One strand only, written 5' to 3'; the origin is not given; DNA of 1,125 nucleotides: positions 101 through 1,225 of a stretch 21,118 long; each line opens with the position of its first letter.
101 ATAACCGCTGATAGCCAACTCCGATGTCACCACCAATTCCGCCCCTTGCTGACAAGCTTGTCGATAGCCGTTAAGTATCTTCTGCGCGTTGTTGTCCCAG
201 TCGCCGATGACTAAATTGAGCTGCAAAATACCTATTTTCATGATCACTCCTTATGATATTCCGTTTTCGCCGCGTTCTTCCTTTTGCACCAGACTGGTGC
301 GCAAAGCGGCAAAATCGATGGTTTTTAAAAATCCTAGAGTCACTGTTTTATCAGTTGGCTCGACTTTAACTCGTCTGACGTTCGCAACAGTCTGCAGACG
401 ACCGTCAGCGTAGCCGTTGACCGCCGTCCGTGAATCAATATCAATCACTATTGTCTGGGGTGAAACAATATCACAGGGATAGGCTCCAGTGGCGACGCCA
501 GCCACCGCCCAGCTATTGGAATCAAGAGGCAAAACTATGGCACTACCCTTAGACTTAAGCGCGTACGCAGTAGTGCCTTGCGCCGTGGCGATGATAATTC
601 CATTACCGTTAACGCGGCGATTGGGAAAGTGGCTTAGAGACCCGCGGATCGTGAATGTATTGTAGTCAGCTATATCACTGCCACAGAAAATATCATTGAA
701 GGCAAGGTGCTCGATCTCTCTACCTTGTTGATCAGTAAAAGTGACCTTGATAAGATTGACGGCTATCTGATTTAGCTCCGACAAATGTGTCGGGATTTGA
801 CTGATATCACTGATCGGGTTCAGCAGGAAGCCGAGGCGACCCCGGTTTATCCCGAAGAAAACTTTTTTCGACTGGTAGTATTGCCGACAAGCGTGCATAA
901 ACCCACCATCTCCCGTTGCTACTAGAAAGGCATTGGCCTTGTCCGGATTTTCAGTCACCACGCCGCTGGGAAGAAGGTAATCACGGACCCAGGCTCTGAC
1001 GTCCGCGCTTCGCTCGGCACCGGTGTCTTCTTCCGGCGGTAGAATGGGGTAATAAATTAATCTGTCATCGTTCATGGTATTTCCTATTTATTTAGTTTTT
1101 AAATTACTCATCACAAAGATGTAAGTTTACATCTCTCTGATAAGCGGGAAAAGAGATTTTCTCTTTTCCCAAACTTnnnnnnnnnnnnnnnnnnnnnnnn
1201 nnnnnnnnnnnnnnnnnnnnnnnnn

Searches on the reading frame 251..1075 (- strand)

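Call 3: search_protein_families(library=pfam, proteins=[window:251-1075:-], max_evalue=0.01)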
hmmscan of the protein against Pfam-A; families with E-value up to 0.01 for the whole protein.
window:251-1075:- (274 aa): 0 families

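Call 6: search_protein_families(library=padloc, proteins=[window:251-1075:-], max_evalue=0.01)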
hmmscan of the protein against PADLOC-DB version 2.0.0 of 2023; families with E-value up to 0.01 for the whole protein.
window:251-1075:- (274 aa): 0 families

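Call 7: search_protein_families(library=ncbifam, proteins=[window:251-1075:-], max_evalue=0.01)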
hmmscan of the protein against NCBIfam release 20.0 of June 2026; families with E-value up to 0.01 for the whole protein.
window:251-1075:- (274 aa): 18 families
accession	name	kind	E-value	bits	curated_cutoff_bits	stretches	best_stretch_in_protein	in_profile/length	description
NF003406.0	PRK04761.1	equivalog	2.3e-21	76.1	211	1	43-242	33-232/257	NAD kinase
NF010679.0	PRK14077.1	equivalog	6.5e-18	65.1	343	1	48-254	65-274/287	NAD(+) kinase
NF010677.0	PRK14075.1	equivalog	5.9e-15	55.5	260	1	47-256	43-243/257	NAD(+) kinase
NF002561.0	PRK02155.1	equivalog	6.5e-14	51.9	371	1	44-260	62-283/297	NAD kinase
NF002521.0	PRK01911.1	equivalog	5.9e-13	48.9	309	1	44-255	62-276/292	NAD kinase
NF002306.0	PRK01231.1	equivalog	3.7e-12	46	316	1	48-184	68-206/299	NAD(+) kinase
NF002892.0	PRK03372.1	equivalog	4.5e-11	42.6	299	1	42-257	65-286/312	NAD kinase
NF003424.0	PRK04885.1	equivalog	4.6e-11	42.4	220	1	20-183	10-173/265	NAD kinase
NF002579.0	PRK02231.1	equivalog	7.6e-10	38.6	459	1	45-220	69-240/301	NAD(+) kinase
NF001838.0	PRK00561.1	equivalog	1.8e-09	37.5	265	1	29-183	19-162/259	NAD(+) kinase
NF002893.0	PRK03378.1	equivalog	4.4e-09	36.1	386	1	45-185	62-204/292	NAD(+) kinase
NF002732.0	PRK02649.1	equivalog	1.1e-07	31.7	348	1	42-180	63-204/305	NAD(+) kinase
NF002902.0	PRK03501.1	equivalog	1.8e-07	30.8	219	1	40-184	35-177/266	NAD kinase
NF003391.0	PRK04539.1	equivalog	4e-07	29.4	470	1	48-180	70-204/296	inorganic polyphosphate/ATP-NAD kinase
NF002731.0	PRK02645.1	equivalog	4.4e-06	26.3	312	1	41-185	52-207/305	NAD(+) kinase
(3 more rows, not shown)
